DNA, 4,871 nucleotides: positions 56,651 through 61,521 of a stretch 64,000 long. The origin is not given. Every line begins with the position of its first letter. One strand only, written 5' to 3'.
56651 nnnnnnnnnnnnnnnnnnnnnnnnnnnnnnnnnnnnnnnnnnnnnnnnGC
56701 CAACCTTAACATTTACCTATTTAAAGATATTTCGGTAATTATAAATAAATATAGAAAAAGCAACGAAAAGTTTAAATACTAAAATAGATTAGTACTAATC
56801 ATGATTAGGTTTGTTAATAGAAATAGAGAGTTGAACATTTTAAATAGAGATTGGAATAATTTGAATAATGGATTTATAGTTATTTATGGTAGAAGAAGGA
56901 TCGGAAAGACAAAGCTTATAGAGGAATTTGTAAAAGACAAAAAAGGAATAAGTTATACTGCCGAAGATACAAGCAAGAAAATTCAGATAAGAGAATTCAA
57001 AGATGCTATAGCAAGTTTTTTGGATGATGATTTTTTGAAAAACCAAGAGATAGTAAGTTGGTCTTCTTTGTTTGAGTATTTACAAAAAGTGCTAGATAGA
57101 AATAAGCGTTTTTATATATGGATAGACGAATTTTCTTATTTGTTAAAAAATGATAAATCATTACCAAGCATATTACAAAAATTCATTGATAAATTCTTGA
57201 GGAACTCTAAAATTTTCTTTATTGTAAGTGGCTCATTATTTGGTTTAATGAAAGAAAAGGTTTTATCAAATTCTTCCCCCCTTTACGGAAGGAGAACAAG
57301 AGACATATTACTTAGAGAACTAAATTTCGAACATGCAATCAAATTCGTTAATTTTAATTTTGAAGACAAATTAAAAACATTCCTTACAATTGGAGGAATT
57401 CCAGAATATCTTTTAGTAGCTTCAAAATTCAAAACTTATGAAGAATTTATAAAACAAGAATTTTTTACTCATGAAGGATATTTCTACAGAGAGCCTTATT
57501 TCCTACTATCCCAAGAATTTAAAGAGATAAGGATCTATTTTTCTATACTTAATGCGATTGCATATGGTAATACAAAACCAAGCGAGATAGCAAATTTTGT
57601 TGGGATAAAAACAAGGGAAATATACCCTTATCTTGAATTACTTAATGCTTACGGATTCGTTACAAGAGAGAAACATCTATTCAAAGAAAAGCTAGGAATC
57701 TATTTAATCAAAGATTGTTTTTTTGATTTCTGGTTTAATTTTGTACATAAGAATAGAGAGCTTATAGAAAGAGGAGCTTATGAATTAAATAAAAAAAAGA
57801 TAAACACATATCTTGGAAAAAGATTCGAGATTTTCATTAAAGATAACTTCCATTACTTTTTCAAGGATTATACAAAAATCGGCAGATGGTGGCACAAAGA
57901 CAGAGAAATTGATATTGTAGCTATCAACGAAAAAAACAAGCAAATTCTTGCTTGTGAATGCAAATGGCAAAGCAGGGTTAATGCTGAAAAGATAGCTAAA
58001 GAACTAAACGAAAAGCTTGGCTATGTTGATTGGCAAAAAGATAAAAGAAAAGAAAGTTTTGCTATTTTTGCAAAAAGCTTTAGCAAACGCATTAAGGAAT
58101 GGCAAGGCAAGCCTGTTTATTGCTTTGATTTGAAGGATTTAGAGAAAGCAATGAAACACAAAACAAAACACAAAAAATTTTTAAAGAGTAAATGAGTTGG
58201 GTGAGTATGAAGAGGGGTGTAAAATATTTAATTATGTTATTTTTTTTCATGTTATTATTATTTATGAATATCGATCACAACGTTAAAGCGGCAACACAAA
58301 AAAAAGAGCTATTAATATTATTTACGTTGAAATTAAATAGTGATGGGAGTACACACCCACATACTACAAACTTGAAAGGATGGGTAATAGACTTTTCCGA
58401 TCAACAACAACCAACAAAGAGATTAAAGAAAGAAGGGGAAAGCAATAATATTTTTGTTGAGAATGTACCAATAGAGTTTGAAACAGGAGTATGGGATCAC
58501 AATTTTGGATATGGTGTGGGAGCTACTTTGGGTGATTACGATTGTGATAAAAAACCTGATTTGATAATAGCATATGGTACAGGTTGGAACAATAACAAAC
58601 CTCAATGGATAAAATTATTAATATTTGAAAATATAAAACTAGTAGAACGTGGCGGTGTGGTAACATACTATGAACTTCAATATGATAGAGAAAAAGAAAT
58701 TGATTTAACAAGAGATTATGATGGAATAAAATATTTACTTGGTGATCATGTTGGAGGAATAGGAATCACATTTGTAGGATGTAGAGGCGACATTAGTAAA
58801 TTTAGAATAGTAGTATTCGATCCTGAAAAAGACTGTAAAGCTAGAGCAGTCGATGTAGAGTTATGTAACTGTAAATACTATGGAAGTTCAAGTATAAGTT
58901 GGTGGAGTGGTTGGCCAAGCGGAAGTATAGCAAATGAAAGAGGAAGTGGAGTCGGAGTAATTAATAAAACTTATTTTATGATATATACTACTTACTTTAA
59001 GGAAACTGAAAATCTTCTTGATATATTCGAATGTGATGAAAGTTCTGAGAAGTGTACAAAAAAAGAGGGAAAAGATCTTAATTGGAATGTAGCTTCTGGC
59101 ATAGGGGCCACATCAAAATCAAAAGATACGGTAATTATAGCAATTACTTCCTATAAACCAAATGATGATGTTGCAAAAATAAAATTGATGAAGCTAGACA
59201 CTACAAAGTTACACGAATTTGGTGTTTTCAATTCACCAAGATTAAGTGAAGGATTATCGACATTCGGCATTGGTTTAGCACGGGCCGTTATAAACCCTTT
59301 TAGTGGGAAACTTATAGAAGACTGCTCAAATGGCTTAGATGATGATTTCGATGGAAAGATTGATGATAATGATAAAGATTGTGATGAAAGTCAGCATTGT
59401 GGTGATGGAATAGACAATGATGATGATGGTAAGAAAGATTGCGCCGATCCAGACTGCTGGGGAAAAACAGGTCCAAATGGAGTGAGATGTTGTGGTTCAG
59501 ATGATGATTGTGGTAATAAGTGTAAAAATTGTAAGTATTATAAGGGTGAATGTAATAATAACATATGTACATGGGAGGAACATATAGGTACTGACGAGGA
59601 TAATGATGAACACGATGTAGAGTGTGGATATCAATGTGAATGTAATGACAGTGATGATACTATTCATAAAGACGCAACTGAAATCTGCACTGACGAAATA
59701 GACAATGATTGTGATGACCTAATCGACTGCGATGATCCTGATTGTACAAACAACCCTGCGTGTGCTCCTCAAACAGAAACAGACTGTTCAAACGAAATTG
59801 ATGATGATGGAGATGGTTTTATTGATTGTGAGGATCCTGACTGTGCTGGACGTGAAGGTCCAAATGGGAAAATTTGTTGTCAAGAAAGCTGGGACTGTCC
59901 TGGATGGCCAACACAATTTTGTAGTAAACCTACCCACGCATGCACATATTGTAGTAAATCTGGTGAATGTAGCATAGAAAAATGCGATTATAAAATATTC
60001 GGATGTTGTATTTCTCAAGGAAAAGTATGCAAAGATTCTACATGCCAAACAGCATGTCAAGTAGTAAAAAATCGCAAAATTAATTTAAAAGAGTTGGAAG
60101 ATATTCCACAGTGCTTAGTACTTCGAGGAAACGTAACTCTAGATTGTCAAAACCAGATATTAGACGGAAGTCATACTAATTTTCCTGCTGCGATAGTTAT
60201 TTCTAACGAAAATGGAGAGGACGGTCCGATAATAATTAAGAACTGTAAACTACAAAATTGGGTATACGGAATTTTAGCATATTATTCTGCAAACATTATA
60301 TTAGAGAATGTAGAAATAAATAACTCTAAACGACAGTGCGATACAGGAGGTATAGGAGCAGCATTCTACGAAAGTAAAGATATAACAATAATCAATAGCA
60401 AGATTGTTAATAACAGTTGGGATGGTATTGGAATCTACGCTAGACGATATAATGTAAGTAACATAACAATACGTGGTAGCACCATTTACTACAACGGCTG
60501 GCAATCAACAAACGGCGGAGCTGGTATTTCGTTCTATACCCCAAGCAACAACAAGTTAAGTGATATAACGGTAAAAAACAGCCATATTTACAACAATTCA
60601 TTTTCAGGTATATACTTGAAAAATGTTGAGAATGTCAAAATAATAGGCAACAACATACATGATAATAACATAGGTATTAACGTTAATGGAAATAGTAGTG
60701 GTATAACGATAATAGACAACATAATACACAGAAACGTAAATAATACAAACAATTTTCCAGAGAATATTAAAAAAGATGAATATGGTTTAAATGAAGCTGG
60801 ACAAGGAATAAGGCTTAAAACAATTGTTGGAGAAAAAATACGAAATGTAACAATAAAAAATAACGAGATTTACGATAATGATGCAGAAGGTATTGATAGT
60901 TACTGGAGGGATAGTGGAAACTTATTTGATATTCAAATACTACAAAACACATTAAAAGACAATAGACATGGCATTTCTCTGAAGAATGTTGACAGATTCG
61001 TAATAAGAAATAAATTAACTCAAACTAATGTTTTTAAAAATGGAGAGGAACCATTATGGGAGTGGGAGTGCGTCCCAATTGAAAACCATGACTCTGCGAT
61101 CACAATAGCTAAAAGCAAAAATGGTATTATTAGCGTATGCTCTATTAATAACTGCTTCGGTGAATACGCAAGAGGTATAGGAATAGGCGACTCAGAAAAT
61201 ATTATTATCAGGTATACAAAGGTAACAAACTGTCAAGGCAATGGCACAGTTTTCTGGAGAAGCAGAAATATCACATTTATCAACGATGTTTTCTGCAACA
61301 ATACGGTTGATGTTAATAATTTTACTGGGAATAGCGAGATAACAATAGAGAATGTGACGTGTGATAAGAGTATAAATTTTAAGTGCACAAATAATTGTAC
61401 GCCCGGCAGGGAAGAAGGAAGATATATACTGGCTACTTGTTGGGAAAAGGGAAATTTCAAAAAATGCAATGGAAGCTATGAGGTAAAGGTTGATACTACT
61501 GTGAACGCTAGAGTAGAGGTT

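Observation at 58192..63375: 1727-aa surface protein combining MopE-like Cys/Asp metal-binding repeats, a beta-helix, a PKD-like domain and a TM anchor with a poly-Lys tail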

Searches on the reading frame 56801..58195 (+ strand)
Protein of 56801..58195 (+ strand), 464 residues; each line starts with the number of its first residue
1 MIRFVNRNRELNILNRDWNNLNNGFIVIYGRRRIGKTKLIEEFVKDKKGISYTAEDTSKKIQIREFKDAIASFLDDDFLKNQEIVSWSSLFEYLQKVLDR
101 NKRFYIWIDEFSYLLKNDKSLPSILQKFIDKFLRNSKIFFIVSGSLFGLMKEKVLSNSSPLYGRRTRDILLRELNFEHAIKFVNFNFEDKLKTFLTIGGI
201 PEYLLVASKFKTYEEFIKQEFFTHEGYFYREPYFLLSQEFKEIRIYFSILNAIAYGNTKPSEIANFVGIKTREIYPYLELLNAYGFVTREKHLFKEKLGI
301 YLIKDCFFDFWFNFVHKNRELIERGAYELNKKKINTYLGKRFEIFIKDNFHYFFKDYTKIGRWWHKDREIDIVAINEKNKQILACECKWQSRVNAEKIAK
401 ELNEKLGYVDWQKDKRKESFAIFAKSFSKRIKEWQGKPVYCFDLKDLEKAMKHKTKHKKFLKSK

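Call 13: search_protein_families(library=pfam, proteins=[window:56801-58195:+], max_evalue=0.001)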
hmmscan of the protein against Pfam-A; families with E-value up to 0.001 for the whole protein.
window:56801-58195:+ (464 aa): 5 families
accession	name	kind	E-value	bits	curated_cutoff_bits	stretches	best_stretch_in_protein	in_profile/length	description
PF01637.24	ATPase_2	-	2.8e-25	89.9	33.2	1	4-192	1-210/225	ATPase domain predominantly from Archaea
PF03008.20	DUF234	-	2.6e-20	73.1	22.5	1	311-397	1-99/100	Archaea bacterial proteins of unknown function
PF13173.12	AAA_14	-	1.2e-09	38.7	27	1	23-157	2-110/129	AAA domain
PF13401.12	AAA_22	-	2.8e-05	24.9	27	1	23-128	5-104/130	AAA domain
PF01978.25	TrmB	-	9.5e-05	22.6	25.6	1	242-291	10-56/68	Sugar-specific transcriptional regulator TrmB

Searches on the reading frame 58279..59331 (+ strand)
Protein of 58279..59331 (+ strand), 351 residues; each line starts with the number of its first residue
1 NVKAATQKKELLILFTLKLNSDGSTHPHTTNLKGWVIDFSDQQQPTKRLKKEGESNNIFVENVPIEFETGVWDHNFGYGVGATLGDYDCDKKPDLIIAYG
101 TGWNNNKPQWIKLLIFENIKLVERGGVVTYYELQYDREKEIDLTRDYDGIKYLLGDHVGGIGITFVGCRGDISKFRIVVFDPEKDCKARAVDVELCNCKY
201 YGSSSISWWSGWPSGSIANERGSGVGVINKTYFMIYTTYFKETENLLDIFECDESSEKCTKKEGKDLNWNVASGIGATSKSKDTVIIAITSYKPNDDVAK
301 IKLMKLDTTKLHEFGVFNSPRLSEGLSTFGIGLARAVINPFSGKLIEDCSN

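Call 15: find_homologous_proteins(query=window:58279-59331:+, max_evalue=0.01)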
Query window:58279-59331:+: 2362 candidates shared short words with the query, none scored E <= 0.01.

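Call 17: search_protein_families(library=pfam, proteins=[window:58279-59331:+], max_evalue=10)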
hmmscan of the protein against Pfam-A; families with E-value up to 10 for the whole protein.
window:58279-59331:+ (351 aa): 0 families

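Call 20: search_protein_families(library=ncbifam, proteins=[window:58279-59331:+], max_evalue=10)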
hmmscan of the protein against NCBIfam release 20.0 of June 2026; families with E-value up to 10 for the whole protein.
window:58279-59331:+ (351 aa): 0 families

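Call 47: search_solved_structures(query=window:58297-59322:+, max_evalue=10)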
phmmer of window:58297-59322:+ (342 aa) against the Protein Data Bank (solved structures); distinct sequences matched with E-value up to 10: 4.
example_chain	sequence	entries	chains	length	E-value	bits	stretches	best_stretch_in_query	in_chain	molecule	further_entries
5ug6_A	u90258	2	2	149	0.093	14.6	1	94-124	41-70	Perforin-1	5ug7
4y1s_A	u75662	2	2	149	0.095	14.5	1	94-124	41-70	Perforin-1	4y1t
3nsj_A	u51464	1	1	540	0.54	12.1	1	94-122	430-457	Perforin-1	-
7pag_A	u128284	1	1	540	0.54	12.1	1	94-122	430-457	Perforin-1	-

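Call 72: search_protein_families(library=phrogs, proteins=[window:58297-59322:+], max_evalue=0.01)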
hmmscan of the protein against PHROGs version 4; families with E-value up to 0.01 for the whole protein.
window:58297-59322:+ (342 aa): 0 families

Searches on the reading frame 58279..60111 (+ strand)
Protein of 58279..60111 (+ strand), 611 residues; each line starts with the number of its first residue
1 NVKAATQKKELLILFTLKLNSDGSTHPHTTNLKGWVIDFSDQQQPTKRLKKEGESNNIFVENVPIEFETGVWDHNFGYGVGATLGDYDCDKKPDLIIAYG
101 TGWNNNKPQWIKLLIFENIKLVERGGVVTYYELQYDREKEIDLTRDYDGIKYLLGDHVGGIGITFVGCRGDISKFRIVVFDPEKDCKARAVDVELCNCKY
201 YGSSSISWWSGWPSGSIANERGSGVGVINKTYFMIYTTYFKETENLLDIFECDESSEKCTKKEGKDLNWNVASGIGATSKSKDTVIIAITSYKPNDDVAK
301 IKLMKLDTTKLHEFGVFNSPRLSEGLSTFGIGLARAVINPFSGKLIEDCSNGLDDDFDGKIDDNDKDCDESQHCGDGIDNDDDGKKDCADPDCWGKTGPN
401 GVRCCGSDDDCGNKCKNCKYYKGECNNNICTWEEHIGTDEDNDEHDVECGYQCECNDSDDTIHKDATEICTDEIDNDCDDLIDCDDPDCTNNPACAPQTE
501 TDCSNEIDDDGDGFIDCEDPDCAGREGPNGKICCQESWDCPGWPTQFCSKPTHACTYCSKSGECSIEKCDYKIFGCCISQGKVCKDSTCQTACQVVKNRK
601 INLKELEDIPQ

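Call 38: predict_structure(protein=window:58279-60111:+)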
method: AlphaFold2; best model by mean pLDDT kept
length: 611 residues; sequences in the alignment: 1
mean_pLDDT: 35.5   pTM: 0.22
mean pLDDT of the five models: 35.5, 29.6, 26.9, 26.7, 25.9
residues with pLDDT >= 90: 0; 70-90: 0; 50-70: 34; < 50: 577
segments of 3 or more residues with pLDDT < 50: 1-387, 397-402, 406-483, 496-502, 505-513, 528-530, 539-611
pLDDT, mean of each block of 10 residues (from residue 1): 31 36 35 37 32 33 29 28 29 37 37 41 31 37 38 31 27 29 28 27 27 24 26 29 35 37 37 34 39 33 40 35 34 30 31 30 33 43 46 48 47 38 40 37 31 29 29 37 50 42 46 53 50 52 37 32 34 33 37 40 35 30
secondary structure, 60 per line:
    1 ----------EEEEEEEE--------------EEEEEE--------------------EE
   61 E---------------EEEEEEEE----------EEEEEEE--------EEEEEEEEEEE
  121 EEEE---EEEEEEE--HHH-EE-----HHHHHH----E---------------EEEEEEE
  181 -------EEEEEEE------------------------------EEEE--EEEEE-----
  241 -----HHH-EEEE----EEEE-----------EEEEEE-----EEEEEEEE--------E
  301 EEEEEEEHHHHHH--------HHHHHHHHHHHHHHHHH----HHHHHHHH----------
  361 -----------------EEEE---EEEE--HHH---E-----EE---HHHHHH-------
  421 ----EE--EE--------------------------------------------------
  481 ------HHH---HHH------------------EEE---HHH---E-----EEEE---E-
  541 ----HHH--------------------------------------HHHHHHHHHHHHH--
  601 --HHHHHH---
elements in order: E11-18 E33-38 E59-61 E77-84 E95-101 E110-124 E128-134 H148-153 E174-180 E188-194 E225-228 E231-235 E250-253 E258-261 E273-278 E284-291 E300-307 H308-313 H322-338 H343-350 E378-381 E385-388 H408-413 E514-516 E532-535 H586-598 H603-608

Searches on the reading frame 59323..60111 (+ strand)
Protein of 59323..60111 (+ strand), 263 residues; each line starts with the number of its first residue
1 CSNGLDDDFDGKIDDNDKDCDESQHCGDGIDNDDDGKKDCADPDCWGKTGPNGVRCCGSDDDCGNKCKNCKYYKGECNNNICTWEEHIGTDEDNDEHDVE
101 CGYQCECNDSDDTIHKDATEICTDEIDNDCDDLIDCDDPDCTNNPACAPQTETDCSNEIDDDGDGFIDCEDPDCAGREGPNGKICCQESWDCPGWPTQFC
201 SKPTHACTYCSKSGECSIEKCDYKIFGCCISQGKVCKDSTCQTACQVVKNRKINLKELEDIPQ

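Call 17: search_protein_families(library=pfam, proteins=[window:59323-60111:+], max_evalue=10)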
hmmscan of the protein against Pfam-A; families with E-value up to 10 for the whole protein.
window:59323-60111:+ (263 aa): 1 family
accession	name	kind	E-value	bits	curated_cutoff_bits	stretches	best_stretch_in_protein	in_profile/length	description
PF11617.13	Cu-binding_MopE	-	9.2e-08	32.6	27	1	107-135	2-29/30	Putative metal-binding motif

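Call 20: search_protein_families(library=ncbifam, proteins=[window:59323-60111:+], max_evalue=10)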
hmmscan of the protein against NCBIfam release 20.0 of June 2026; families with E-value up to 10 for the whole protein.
window:59323-60111:+ (263 aa): 1 family
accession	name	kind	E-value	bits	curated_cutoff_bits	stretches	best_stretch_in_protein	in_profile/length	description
NF033662.1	acid_disulf_rpt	repeat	8.8e-21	73.3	41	4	150-176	2-28/32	acidic double-disulfide repeat-containing protein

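Call 76: search_solved_structures(query=window:59323-60111:+, max_evalue=10, show_alignments=1)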
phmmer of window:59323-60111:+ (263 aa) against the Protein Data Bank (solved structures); distinct sequences matched with E-value up to 10: 6.
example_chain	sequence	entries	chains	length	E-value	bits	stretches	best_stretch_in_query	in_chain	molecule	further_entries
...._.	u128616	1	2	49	0.00057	22.7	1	119-147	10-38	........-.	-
7ban_A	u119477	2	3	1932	0.42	13.2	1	153-175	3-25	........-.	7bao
7bam_A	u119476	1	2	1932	0.42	13.2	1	153-175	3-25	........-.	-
4h8k_A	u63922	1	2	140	2.5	10.7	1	43-93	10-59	Ribonuclease H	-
3u3g_D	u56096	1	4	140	2.5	10.7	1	43-93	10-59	Ribonuclease H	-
8fia_A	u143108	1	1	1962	2.7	10.6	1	26-144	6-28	Teneurin-m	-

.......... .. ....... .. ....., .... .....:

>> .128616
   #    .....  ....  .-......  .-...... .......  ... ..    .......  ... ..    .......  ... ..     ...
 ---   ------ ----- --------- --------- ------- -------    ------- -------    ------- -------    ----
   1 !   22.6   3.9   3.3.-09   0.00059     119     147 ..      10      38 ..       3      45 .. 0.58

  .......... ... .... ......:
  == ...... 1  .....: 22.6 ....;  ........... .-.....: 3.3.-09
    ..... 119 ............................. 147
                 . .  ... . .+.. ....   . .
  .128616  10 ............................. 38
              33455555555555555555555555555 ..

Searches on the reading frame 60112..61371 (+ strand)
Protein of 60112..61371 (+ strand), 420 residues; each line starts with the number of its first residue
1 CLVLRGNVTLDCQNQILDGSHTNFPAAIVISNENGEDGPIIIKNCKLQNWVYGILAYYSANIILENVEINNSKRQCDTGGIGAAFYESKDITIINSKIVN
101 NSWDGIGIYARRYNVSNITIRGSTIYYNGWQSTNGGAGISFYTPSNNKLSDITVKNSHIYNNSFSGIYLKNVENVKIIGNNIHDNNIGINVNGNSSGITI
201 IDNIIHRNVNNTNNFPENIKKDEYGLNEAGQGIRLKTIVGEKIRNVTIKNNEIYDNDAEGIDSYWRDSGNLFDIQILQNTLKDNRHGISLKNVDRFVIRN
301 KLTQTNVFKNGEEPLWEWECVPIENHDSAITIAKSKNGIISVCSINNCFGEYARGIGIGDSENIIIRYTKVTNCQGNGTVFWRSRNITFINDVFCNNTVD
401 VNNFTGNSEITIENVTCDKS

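Call 48: search_solved_structures(query=window:60112-61371:+, max_evalue=10)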
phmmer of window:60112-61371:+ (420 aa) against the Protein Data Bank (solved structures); distinct sequences matched with E-value up to 10: 13.
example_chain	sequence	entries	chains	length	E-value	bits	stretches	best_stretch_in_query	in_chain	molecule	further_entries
3vst_A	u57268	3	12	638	0.0073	18.6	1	115-211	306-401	Xylosidase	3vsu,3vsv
2pyg_A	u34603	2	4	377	0.038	16.2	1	70-186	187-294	Poly(beta-D-mannuronate) C5 epimerase 4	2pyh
8ja4_A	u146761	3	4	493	0.18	14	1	133-188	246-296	mannuronan 5-epimerase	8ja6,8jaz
8xfq_A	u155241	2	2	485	0.2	13.8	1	134-188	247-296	mannuronan 5-epimerase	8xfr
1j9m_A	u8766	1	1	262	0.4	12.8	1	65-136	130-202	DD-transpeptidase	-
1es4_A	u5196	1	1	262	0.43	12.7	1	65-136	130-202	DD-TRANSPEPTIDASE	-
1es3_A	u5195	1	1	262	0.44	12.7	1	65-136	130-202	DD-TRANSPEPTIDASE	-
1skf_A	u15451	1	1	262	0.45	12.6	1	65-136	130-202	D-ALANYL-D-ALANINE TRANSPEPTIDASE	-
1esi_A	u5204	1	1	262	0.46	12.6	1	65-136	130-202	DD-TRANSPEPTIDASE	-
1es2_A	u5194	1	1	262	0.46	12.6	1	65-136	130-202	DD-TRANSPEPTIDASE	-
1es5_A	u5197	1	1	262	0.47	12.6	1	65-136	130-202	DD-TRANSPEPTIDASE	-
6wzl_E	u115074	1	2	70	1.2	11.2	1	163-189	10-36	C-X-C motif chemokine 7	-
5lw3_A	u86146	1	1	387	2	10.5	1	90-210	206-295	Poly(beta-D-mannuronate) C5 epimerase 6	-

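Call 72: search_protein_families(library=phrogs, proteins=[window:60112-61371:+], max_evalue=0.01)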
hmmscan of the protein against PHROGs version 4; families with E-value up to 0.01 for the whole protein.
window:60112-61371:+ (420 aa): 0 families
